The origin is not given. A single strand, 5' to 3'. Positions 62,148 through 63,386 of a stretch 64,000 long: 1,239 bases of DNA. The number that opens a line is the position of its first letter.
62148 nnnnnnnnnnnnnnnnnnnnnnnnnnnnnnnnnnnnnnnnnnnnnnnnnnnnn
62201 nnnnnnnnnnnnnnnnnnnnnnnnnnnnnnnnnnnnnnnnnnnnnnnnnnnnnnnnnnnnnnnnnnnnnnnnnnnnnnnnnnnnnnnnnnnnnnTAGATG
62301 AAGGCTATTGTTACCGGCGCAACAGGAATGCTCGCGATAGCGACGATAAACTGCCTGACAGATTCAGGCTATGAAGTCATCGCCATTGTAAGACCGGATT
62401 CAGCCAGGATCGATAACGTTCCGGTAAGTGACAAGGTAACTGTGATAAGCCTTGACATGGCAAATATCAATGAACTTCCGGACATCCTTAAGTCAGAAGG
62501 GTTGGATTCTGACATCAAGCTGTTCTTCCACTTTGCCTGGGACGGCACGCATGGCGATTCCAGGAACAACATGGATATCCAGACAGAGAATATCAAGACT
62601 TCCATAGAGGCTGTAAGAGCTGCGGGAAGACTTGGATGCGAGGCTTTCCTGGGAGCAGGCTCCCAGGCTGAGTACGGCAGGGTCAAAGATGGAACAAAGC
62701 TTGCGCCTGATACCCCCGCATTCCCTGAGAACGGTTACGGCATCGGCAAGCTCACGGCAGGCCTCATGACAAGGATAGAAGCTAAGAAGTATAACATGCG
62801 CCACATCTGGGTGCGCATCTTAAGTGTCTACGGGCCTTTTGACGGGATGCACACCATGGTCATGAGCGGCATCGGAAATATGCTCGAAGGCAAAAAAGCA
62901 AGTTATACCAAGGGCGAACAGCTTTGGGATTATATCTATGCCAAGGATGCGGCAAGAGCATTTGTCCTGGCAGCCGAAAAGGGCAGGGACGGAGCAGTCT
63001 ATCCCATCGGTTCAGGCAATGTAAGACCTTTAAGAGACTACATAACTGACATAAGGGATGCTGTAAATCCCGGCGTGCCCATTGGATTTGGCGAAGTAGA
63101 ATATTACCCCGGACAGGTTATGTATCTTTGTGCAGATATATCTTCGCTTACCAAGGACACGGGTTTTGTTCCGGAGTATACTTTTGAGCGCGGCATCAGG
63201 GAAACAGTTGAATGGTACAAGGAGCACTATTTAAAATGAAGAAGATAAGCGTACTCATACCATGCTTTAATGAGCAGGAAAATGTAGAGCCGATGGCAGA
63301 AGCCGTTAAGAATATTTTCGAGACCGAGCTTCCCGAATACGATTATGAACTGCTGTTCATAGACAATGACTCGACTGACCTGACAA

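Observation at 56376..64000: Gram-positive lipid-carrier glycosylation system apparently loading a 3,6-dideoxyhexose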

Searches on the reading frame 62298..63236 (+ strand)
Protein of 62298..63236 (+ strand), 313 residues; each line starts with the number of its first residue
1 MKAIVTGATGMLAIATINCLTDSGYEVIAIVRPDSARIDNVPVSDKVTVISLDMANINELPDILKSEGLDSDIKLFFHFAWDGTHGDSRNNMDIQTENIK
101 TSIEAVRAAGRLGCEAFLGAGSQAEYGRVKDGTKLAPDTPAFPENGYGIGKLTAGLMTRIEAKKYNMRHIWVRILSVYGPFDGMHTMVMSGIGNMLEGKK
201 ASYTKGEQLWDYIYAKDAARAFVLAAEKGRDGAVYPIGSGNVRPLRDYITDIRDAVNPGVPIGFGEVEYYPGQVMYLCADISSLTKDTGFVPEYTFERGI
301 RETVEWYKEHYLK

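Call 8: search_protein_families(library=pfam, proteins=[window:62298-63236:+])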
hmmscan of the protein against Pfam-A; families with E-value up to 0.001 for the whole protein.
window:62298-63236:+ (313 aa): 3 families
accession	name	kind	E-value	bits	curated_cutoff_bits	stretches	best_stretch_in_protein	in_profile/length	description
PF01370.27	Epimerase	-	1.1e-33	117.1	20.9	1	4-238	2-240/240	NAD dependent epimerase/dehydratase family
PF16363.11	GDP_Man_Dehyd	-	1.6e-21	77.6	27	1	4-303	1-332/332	GDP-mannose 4,6 dehydratase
PF13460.12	NAD_binding_10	-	5.6e-06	26.8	27.2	1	7-110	1-89/184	NAD(P)H-binding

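Call 9: search_protein_families(library=ncbifam, proteins=[window:62298-63236:+])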
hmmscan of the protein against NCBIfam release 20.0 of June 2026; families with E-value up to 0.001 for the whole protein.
window:62298-63236:+ (313 aa): 15 families
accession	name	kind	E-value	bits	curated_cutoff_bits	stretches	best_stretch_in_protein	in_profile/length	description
TIGR01181.1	dTDP_gluc_dehyt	equivalog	1.8e-24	86.4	365.1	1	36-310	41-314/321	dTDP-glucose 4,6-dehydratase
NF007490.0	PRK10084.1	subfamily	6.9e-17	61.5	649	1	138-308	158-335/361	dTDP-glucose 4,6-dehydratase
TIGR02197.1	heptose_epim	equivalog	1e-16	61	274.6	1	4-309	2-315/316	ADP-glyceromanno-heptose 6-epimerase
TIGR01179.1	galE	equivalog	2.6e-16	59.4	262.3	1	4-310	3-328/332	UDP-glucose 4-epimerase GalE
NF007582.0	PRK10217.1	equivalog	9.6e-16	57.8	698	1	137-308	150-332/355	dTDP-glucose 4,6-dehydratase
TIGR03466.1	HpnA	hypoth_equivalog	5.1e-12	45.3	367.65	1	1-252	1-242/327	hopanoid-associated sugar epimerase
TIGR04180.1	EDH_00030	hypoth_equivalog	2.9e-10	39.7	475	1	4-294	2-296/297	NAD-dependent 4,6-dehydratase LegB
NF042423.1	oxyalk_red_Shew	equivalog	3.2e-07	29.8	580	1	2-228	10-223/331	2-alkyl-3-oxoalkanoate reductase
NF052578.1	StrlDmthSdmBMthl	equivalog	8.7e-07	29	600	1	1-238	1-228/328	sterol demethylase protein SdmB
NF042422.1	oxyalk_red_OleD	equivalog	1.5e-06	27.9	580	1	1-257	1-251/329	2-alkyl-3-oxoalkanoate reductase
NF011728.1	PRK15181.1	equivalog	3.3e-05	23.1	760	1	92-309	111-339/348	Vi polysaccharide biosynthesis UDP-N-acetylglucosaminuronic acid C-4 epimerase TviC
NF058621.1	DiazavRedAvaA7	equivalog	7.6e-05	22.5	400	1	1-233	1-226/304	3-diazoavenalumate denitrifying reductase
NF006168.0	PRK08309.1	equivalog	0.00014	21.7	168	1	1-106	1-105/182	short chain dehydrogenase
NF008360.0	PRK11150.1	equivalog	0.00023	20.5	452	1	4-246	3-244/310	ADP-glyceromanno-heptose 6-epimerase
TIGR01777.1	yfcH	hypoth_equivalog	0.00039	20.1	207.35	0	4-38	2-36/292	TIGR01777 family oxidoreductase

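Call 10: find_encoding_contigs(protein=window:62298-63236:+, flank=10000, max_places=6)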
Protein window:62298-63236:+ (313 aa): 3 contigs read that carry it; 3 places shown.
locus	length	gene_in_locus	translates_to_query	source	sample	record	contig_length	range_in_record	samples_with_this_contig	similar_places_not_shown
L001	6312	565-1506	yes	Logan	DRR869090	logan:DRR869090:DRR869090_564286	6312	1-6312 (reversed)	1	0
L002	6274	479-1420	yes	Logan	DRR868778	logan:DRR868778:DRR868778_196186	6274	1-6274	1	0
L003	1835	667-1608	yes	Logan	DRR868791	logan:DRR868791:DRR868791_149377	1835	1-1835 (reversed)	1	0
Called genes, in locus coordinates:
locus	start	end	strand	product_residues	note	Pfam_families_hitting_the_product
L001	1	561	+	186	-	?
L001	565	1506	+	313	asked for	PF01370:Epimerase, PF13460:NAD_binding_10 (weak), PF16363:GDP_Man_Dehyd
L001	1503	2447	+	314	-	PF00535:Glycos_transf_2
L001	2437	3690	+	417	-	-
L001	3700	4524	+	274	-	PF04991:LicD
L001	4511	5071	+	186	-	PF04138:GtrA_DPMS_TM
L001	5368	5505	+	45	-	PF00468:Ribosomal_L34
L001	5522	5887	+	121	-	PF00825:Ribonuclease_P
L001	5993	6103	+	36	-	PF01809:YidD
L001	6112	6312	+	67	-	?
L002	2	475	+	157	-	?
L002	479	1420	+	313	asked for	PF01370:Epimerase, PF13460:NAD_binding_10 (weak), PF16363:GDP_Man_Dehyd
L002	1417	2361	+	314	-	PF00535:Glycos_transf_2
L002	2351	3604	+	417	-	-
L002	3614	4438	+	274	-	PF04991:LicD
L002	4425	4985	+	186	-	PF04138:GtrA_DPMS_TM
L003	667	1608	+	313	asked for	PF01370:Epimerase, PF13460:NAD_binding_10 (weak), PF16363:GDP_Man_Dehyd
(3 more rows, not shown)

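Call 14: search_protein_families(library=pfam, proteins=[L001:2437-3687:+, L001:3700-4521:+, L001:4511-5068:+, L001:1503-2444:+], max_evalue=1)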
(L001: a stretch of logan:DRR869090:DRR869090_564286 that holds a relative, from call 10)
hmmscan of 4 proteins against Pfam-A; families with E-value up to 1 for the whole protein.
L001:2437-3687:+ (417 aa): 1 family
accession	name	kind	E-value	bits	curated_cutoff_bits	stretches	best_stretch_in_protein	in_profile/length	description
PF15402.11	MELT_2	-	0.36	11.1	24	0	109-123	8-21/26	MELT motif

L001:3700-4521:+ (274 aa): 1 family
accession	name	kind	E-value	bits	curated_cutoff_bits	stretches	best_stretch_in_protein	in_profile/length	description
PF04991.19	LicD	-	3.8e-26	93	22.6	1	22-251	2-227/227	LicD family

L001:4511-5068:+ (186 aa): 2 families
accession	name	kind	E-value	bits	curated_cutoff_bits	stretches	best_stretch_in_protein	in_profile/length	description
PF04138.20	GtrA_DPMS_TM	-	4.4e-17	62.8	26.1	1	36-171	1-117/117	GtrA/DPMS, transmembrane domain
PF03911.21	Sec61_beta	-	0.09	13.3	27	1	72-92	15-35/41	Sec61beta family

L001:1503-2444:+ (314 aa): 3 families
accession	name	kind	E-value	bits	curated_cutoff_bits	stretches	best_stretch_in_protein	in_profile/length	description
PF00535.33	Glycos_transf_2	-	4.9e-20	72.6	23.3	1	5-135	1-128/168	Glycosyl transferase family 2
PF12348.14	CLASP_N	-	0.079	12.9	27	1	124-171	137-187/227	CLASP N terminal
PF09966.14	DUF2200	-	0.096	13.3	22.8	1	92-151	47-105/111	Uncharacterized protein conserved in bacteria (DUF2200)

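Call 15: search_protein_families(library=ncbifam, proteins=[L001:2437-3687:+, L001:3700-4521:+, L001:4511-5068:+, L001:1503-2444:+], max_evalue=1)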
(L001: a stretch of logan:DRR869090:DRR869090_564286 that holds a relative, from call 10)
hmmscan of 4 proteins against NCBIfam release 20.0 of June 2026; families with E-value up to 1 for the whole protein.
L001:2437-3687:+ (417 aa): 0 families

L001:3700-4521:+ (274 aa): 1 family
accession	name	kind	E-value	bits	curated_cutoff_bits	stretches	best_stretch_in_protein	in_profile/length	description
NF045866.1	GGPL_Ptran_Mf1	equivalog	5.5e-14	52.8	225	1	10-62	5-57/240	diacylglycerol cholinephosphotransferase Mf1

L001:4511-5068:+ (186 aa): 0 families

L001:1503-2444:+ (314 aa): 15 families
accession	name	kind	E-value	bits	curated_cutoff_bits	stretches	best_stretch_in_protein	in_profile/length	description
NF047588.1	GlcsyltransPgfSStrep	equivalog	1.5e-45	155.7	500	1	3-305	2-303/308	glycosyltransferase PgfS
NF007986.1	PRK10714.1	equivalog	8.9e-28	97.2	529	1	1-301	5-305/316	undecaprenyl-phosphate 4-deoxy-4-formamido-L-arabinose transferase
TIGR03937.1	PgaC_IcaA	equivalog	3e-11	42.9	422.3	1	2-96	45-134/407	poly-beta-1,6-N-acetyl-D-glucosamine synthase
TIGR03111.1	glyc2_xrt_Gpos1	hypoth_equivalog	1e-07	31.2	363.95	1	3-155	50-199/439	TIGR03111 family XrtG-associated glycosyltransferase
NF047683.1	TeichurnBiosyTuaG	equivalog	6.2e-06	26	400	1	3-87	7-86/252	teichuronic acid biosynthesis protein TuaG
NF050050.1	ProtGlycPglI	equivalog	2e-05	24.1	500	1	1-131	1-127/306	GalNAc(5)-diNAcBac-PP-undecaprenol beta-1,3-glucosyltransferase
NF010496.0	PRK13915.1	equivalog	3.6e-05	23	262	1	2-103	31-132/307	glucosyl-3-phosphoglycerate synthase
TIGR04283.1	glyco_like_mftF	equivalog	0.0023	17.5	182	1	4-56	1-48/221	TIGR04283 family arsenosugar biosynthesis glycosyltransferase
TIGR04182.1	glyco_TIGR04182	equivalog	0.0041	16.6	325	0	4-52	2-43/293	S-layer glycoprotein N-glycosyltransferase AglJ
NF045692.1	OglycostaseCruG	equivalog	0.0061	15.5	600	1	2-68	41-102/386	2'-O-glycosyltransferase CruG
NF007482.0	PRK10073.1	equivalog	0.012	14.6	423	1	2-90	6-88/334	glycosyltransferase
NF041391.1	DPhHxTase_Halo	equivalog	0.023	13.7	375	1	83-137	64-117/213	dolichyl-phosphate hexose transferase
NF038302.1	EPS_HpsE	equivalog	0.037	13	300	1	4-52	3-49/307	hormogonium polysaccharide biosynthesis glycosyltransferase HpsE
NF012159.0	polymyxin_MCR2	exception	0.07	11.9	1200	1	229-298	42-109/538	MCR-2 family phosphoethanolamine--lipid A transferase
NF042915.1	MAB_1171c_fam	subfamily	0.41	9.6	100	1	221-272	165-213/362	MAB_1171c family putative transporter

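Call 16: search_solved_structures(query=window:62298-63236:+, max_evalue=0.001)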
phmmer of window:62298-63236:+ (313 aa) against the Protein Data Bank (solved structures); distinct sequences matched with E-value up to 0.001: 51.
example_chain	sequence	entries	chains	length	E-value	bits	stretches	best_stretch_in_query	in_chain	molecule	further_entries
1g1a_A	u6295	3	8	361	2e-18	70.1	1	138-308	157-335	DTDP-D-GLUCOSE 4,6-DEHYDRATASE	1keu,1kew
1bxk_A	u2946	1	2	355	1.4e-17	67.3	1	136-308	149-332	PROTEIN (DTDP-GLUCOSE 4,6-DEHYDRATASE)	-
6dnt_A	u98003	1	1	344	6e-17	65.3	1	3-307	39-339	NAD-dependent epimerase/dehydratase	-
6bi4_A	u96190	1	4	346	8.7e-17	64.8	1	4-309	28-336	dTDP-glucose 4,6-dehydratase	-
2pk3_A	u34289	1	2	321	1.7e-15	60.5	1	1-309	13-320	GDP-6-deoxy-D-lyxo-4-hexulose reductase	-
4zrm_A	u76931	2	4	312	8.9e-15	58.2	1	2-309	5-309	UDP-glucose 4-epimerase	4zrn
2hun_A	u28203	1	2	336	4.9e-14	55.7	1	116-309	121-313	336aa long hypothetical dTDP-glucose 4,6-dehydratase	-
6kv9_A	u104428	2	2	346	6.2e-13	52.1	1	4-308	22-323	MoeE5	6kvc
1r6d_A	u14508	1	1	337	1.4e-12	50.9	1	77-310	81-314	TDP-glucose-4,6-dehydratase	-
1r66_A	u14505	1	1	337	1.5e-12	50.9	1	77-310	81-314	TDP-glucose-4,6-dehydratase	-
3icp_A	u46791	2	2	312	4.5e-12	49.3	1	1-305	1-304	NAD-dependent epimerase/dehydratase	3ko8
5u4q_A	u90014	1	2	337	5.7e-12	48.9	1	1-311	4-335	dTDP-glucose 4,6-dehydratase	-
8du1_A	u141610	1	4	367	9.6e-12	48.2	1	125-309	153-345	dTDP-glucose 4,6-dehydratase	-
1kep_A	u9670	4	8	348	2.1e-11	47.1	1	132-310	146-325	dTDP-D-glucose 4,6-dehydratase | DTDP-GLUCOSE 4,6-DEHYDRATASE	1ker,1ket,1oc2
6zl6_A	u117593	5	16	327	4e-11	46.2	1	1-311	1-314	Epimerase domain-containing protein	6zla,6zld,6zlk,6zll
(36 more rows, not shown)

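Call 18: search_solved_structures(query=L001:2437-3687:+, max_evalue=10)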
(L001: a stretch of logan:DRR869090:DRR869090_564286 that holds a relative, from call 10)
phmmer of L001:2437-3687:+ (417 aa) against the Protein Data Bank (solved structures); distinct sequences matched with E-value up to 10: 1.
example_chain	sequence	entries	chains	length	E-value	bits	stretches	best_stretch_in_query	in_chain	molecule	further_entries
8jbq_A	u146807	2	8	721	1.3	11.4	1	82-125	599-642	Hemolysin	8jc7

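Call 19: find_related_loci(query=L001:1503-2444:+, collection=genome_contigs, flank=10000)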
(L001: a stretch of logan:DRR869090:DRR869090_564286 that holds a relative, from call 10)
Query L001:1503-2444:+ (314 aa) in genome_contigs; peptide patterns used: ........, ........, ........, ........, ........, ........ (x = any residue, [..] = any of these).
426 stretches matched a pattern; 400 encode a relative of the query (tblastn E <= 1e-3); the best 80 are kept; 80 distinct loci.
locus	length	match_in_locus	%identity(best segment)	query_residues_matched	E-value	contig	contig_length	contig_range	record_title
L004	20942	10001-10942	96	1-314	0e+0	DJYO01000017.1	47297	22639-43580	MAG TPA_asm: Mageeibacillus sp. UBA6976 UBA6976_contig_12994, whole genome shotgun sequence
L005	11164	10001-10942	96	1-314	0e+0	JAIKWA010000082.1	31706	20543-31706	MAG: Saccharofermentans sp. isolate RUI416 k141_14079009_flag=0_multi=273.9774_len=31706, whole genome shotgun sequence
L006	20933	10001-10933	84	1-311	0e+0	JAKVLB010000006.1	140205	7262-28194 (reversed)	MAG: Mageeibacillus sp. isolate UW_MP_SACCH1_1 Ga0455789_0000016, whole genome shotgun sequence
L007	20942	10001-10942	76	1-314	4e-170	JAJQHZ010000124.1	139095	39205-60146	MAG: Lachnospiraceae bacterium isolate U.6_9 NODE_18_length_139095_cov_20.943764, whole genome shotgun sequence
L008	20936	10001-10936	75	2-313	8e-168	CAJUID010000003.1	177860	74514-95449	MAG TPA_asm: uncultured Lachnospiraceae bacterium isolate MGBC137941 genome assembly, contig: MGBC137941.3, whole genome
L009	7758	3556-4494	76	1-313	4e-167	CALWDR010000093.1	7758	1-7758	MAG: uncultured Lachnospiraceae bacterium isolate E08__bin320 genome assembly, contig: E08__k127_781709, whole genome sh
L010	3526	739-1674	76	1-312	3e-174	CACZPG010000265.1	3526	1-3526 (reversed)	MAG: uncultured Lachnospiraceae bacterium isolate RUG12819 genome assembly, contig: RUG12819_asm_265, whole genome shotg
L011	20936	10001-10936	75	1-312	1e-166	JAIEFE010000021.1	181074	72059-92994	MAG: Lachnospiraceae bacterium isolate SC0398_S12_2 SC0398_S12_2_contig_21, whole genome shotgun sequence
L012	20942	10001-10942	76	1-314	5e-166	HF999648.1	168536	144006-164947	Ruminococcus sp. CAG:488 genomic scaffold, scf90, whole genome shotgun sequence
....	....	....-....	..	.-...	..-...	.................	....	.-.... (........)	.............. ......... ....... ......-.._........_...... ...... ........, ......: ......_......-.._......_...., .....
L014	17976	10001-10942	75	1-314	5e-166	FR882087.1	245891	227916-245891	Ruminococcus sp. CAG:563 genomic scaffold, scf95, whole genome shotgun sequence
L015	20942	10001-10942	71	1-314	5e-165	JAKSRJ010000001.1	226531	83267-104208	MAG: Saccharofermentans sp. isolate Horse_feces252 MAG252_1, whole genome shotgun sequence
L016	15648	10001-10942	75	1-314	1e-164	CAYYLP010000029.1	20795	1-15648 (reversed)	MAG TPA_asm: uncultured Ruminococcus sp. isolate binchicken_co370_252 genome assembly, contig: NODE_2709_length_20795_co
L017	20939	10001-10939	71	1-313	5e-165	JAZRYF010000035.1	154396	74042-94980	MAG: Saccharofermentans sp. isolate T1900044950_TA20190003.MAGScoT_cleanbin_000024 SGB_3595_k141_802851, whole genome sh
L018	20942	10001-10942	74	1-314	2e-164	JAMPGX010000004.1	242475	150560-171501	MAG: bacterium isolate NALB_7961_32 Scaffold_#4__SCF_004___242475_bp, whole genome shotgun sequence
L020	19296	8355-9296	74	1-314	6e-164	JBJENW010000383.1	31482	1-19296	MAG: Lachnospiraceae bacterium isolate PUUB16_bin.009 NODE_976_length_31482_cov_21.143348, whole genome shotgun sequence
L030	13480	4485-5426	74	1-314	1e-162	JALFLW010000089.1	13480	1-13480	MAG: Lachnospiraceae bacterium isolate SUG799 k141_20977, whole genome shotgun sequence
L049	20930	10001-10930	71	1-310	1e-159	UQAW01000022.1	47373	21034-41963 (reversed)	uncultured Lachnospiraceae bacterium isolate UMGS96 genome assembly, contig: NODE_52_length_47373_cov_6.81077, whole gen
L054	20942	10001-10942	69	1-314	2e-158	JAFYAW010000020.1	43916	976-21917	MAG: Bacteroidales bacterium isolate RGIG6923 Sheep_Rumen-5__c4001, whole genome shotgun sequence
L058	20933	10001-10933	72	1-312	4e-157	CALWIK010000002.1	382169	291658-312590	MAG: uncultured Clostridia bacterium isolate E17__bin4 genome assembly, contig: E17__k127_7623190, whole genome shotgun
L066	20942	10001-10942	69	1-314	2e-155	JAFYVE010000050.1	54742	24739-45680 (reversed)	MAG: Clostridia bacterium isolate RGIG7451 Water_buffalos_Colon-1__c909237, whole genome shotgun sequence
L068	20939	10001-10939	70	2-314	2e-155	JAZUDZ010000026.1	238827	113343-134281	MAG: Acutalibacteraceae bacterium isolate T1900045304_TH20190074.MAGScoT_cleanbin_000002 SGB_6167_k141_943957, whole gen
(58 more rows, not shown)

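Call 25: search_protein_families(library=pfam, proteins=[L004:7243-9060:+, L004:5602-7230:+, L015:6581-7231:+, L066:1085-3799:+, L012:10935-12554:+, L006:12187-14028:+, L006:14013-16097:+, L010:1695-2936:+, L054:12529-14709:+, L058:8476-9267:+], max_evalue=0.01)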
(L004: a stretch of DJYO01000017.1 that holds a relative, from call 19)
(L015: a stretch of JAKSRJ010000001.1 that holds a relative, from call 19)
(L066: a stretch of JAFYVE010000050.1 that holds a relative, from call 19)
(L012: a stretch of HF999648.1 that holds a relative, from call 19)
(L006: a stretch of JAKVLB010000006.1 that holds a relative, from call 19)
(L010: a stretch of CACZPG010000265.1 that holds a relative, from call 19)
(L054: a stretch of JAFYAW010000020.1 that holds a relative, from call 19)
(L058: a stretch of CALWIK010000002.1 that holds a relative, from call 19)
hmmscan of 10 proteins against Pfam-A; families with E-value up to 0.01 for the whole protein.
L004:7243-9060:+ (606 aa): 3 families
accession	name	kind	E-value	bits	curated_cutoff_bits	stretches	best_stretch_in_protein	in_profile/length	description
PF02775.26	TPP_enzyme_C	-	1.4e-34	119.5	21.9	1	406-556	2-151/151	Thiamine pyrophosphate enzyme, C-terminal TPP binding domain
PF00205.28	TPP_enzyme_M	-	8.6e-32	110.1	30.4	1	208-342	2-135/137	Thiamine pyrophosphate enzyme, central domain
PF02776.23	TPP_enzyme_N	-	1e-30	106.4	26.8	1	3-106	2-105/119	Thiamine pyrophosphate enzyme, N-terminal TPP binding domain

L004:5602-7230:+ (543 aa): 1 family
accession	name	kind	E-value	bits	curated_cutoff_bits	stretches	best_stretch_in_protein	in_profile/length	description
PF00682.25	HMGL-like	-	1.3e-24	87.4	29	1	4-248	2-242/260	HMGL-like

L015:6581-7231:+ (217 aa): 4 families
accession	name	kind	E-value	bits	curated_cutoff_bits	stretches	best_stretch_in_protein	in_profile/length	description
PF13419.12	HAD_2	-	1.5e-33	116.9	23.8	1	6-184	1-178/178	Haloacid dehalogenase-like hydrolase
PF00702.32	Hydrolase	-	4.8e-20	73.2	26.4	1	3-178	1-191/191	haloacid dehalogenase-like hydrolase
PF12710.13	HAD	-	2.1e-07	32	27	1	6-173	1-187/189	haloacid dehalogenase-like hydrolase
PF13242.12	Hydrolase_like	-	0.00014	22.1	22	1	149-188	13-52/75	HAD-hyrolase-like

L066:1085-3799:+ (905 aa): 1 family
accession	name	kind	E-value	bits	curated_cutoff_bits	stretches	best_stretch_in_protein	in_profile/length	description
PF09586.16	YfhO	-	1.8e-100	338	28.5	1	22-844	4-835/835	Bacterial membrane protein YfhO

L012:10935-12554:+ (540 aa): 1 family
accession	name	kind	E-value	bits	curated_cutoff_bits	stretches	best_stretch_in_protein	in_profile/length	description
PF14264.12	Glucos_trans_II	-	3e-30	105.9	30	1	45-356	1-316/317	Glucosyl transferase GtrII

L006:12187-14028:+ (614 aa): 1 family
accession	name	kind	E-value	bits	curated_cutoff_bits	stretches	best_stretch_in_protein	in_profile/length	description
PF13231.12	PMT_2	-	7.8e-06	26.6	26.1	1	63-209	4-141/160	Dolichyl-phosphate-mannose-protein mannosyltransferase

L006:14013-16097:+ (695 aa): 0 families

L010:1695-2936:+ (414 aa): 1 family
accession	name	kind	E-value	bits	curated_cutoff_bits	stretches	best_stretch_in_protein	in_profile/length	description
PF09594.16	GT87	-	2.5e-10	40.9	25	1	83-245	3-148/237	Glycosyltransferase family 87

L054:12529-14709:+ (727 aa): 14 families
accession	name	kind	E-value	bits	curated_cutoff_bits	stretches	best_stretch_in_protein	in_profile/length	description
PF07719.23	TPR_2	-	1e-15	56.9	27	1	610-633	3-26/34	Tetratricopeptide repeat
PF13432.12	TPR_16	-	1.2e-14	54.9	32.7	1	587-633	10-56/65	Tetratricopeptide repeat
PF00515.34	TPR_1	-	5.6e-12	45.4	27.8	1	611-633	4-26/34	Tetratricopeptide repeat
PF13414.12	TPR_11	-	6.2e-12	45.4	26.8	1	584-620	4-40/42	TPR repeat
PF14559.12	TPR_19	-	5.7e-11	43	25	1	586-633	3-50/68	Tetratricopeptide repeat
PF13424.12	TPR_12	-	6.4e-09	36.3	30.1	1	646-712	4-75/77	Tetratricopeptide repeat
PF12895.13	ANAPC3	-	1.3e-08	35.4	27.2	1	588-670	3-81/82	Anaphase-promoting complex, cyclosome, subunit 3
PF13181.12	TPR_8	-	1.6e-08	34.5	25.7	1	610-633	3-26/34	Tetratricopeptide repeat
PF13174.12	TPR_6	-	1.4e-06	29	26.3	0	611-633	3-25/33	Tetratricopeptide repeat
PF13428.12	TPR_14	-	5.9e-05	23.8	23.5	0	586-615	13-42/44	Tetratricopeptide repeat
PF24967.1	NTS_TR130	-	0.00068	19.6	25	0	680-710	129-159/233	TR130 NTS domain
PF23914.1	TPR_CcmH_CycH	-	0.00085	19.6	42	0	587-643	100-156/158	Cytochrome c-type biogenesis protein H TPR domain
PF25068.1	ARM_TT21_4th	-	0.0079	16.9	30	0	614-681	5-67/153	Tetratricopeptide repeat protein 21 forth ARM domain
PF13431.12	TPR_17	-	0.0088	16.7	24.4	0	597-628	2-33/34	Tetratricopeptide repeat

L058:8476-9267:+ (264 aa): 1 family
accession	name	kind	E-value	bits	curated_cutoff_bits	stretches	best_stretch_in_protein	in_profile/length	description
PF03328.21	HpcH_HpaI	-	2.6e-09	37.1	25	1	71-173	83-185/221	HpcH/HpaI aldolase/citrate lyase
